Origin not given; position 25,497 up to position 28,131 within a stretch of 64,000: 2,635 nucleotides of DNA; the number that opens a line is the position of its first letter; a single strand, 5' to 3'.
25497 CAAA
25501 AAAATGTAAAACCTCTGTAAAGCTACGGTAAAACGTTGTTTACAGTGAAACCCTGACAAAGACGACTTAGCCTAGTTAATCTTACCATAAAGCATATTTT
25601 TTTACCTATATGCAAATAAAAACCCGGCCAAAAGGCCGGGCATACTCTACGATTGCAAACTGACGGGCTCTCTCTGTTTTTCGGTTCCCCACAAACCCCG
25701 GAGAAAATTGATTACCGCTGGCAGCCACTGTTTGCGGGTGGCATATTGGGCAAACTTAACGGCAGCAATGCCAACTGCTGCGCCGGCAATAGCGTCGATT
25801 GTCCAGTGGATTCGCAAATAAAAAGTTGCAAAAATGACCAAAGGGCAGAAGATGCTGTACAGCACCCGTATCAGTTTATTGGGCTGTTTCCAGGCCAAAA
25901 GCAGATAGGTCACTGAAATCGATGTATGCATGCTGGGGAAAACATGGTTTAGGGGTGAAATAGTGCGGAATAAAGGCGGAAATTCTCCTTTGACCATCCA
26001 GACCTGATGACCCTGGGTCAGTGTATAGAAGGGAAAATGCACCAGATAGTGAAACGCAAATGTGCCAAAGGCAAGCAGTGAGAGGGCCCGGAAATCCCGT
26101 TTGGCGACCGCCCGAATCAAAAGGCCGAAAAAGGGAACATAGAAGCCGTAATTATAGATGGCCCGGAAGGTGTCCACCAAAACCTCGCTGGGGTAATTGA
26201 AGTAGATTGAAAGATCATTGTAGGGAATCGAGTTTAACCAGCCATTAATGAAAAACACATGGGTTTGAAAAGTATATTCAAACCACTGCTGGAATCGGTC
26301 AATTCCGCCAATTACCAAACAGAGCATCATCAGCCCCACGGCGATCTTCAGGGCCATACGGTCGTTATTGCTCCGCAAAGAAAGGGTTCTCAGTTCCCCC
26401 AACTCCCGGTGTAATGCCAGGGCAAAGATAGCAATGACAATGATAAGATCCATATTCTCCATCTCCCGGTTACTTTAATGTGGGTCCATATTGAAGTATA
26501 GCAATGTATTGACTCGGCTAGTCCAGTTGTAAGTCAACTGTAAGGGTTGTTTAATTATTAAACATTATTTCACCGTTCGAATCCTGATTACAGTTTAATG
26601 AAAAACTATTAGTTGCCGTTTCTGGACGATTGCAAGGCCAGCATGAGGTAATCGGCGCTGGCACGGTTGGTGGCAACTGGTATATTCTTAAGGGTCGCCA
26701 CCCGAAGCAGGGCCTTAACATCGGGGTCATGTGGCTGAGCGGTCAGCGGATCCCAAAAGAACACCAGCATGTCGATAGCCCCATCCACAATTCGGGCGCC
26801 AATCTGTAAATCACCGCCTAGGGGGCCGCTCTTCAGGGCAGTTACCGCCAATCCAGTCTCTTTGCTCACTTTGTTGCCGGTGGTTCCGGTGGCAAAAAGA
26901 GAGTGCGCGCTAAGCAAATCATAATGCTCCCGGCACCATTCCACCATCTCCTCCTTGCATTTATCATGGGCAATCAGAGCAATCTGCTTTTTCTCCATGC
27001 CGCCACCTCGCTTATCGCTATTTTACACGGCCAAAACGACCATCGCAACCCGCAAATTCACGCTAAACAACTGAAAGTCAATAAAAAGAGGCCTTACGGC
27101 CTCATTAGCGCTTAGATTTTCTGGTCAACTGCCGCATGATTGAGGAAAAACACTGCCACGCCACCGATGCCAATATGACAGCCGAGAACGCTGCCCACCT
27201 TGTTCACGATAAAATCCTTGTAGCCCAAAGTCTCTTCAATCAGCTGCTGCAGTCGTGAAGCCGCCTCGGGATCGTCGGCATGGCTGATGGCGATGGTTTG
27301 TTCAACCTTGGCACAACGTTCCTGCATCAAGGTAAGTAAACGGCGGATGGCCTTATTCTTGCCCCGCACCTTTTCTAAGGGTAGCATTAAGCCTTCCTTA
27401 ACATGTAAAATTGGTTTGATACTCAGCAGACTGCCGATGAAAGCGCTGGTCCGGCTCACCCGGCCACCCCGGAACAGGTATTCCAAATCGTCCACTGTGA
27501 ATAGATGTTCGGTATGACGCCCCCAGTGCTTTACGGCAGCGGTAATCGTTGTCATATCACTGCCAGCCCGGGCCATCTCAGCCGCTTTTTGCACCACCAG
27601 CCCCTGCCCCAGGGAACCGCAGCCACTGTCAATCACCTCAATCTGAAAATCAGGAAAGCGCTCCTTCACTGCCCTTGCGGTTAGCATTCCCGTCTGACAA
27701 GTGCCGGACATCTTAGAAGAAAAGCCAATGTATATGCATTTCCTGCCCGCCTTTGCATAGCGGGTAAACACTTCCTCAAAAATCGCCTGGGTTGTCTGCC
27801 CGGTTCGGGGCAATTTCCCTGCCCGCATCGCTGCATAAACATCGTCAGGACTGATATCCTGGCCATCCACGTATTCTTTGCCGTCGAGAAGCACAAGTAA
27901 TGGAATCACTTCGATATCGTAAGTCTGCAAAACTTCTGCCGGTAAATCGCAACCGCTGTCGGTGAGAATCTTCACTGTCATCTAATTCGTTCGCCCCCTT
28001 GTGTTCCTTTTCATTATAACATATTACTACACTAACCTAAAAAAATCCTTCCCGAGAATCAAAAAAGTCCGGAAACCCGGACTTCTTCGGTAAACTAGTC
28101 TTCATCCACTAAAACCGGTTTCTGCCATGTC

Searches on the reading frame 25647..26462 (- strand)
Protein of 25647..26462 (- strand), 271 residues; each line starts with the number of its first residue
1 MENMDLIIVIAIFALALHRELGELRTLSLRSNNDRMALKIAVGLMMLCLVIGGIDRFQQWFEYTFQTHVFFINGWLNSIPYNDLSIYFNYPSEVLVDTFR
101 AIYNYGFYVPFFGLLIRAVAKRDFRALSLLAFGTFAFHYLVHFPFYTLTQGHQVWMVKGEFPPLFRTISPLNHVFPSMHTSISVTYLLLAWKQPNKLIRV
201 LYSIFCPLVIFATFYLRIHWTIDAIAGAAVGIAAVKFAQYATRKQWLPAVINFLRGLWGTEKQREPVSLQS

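Call 41: search_protein_families(library=pfam, proteins=[window:25647-26462:-], max_evalue=0.00001)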
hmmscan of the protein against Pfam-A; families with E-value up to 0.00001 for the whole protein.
window:25647-26462:- (271 aa): 2 families
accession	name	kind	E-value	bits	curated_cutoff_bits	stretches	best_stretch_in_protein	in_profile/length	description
PF01569.27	PAP2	-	6e-09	36.2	27.2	1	144-243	28-126/130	PAP2 superfamily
PF14378.12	PAP2_3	-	1.2e-07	32.1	27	1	96-235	29-188/190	PAP2 superfamily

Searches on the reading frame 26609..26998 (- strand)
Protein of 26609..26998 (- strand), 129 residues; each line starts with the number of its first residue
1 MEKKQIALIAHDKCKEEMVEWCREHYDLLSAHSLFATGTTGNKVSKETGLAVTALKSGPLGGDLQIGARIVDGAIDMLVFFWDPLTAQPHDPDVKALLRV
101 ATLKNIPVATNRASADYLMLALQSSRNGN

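Call 41: search_protein_families(library=pfam, proteins=[window:26609-26998:-], max_evalue=0.00001)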
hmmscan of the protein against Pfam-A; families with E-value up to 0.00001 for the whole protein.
window:26609-26998:- (129 aa): 1 family
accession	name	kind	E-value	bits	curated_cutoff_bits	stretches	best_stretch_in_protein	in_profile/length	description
PF02142.27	MGS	-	3.3e-17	62.8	24.1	1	17-110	1-94/94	MGS-like domain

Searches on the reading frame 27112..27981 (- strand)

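Call 41: search_protein_families(library=pfam, proteins=[window:27112-27981:-], max_evalue=0.00001)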
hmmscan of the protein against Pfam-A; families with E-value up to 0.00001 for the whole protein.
window:27112-27981:- (289 aa): 1 family
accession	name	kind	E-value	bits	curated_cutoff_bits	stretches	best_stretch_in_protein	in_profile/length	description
PF02645.21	DegV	-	2.2e-83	280.3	27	1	3-280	2-278/280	Uncharacterised protein, DegV family COG1307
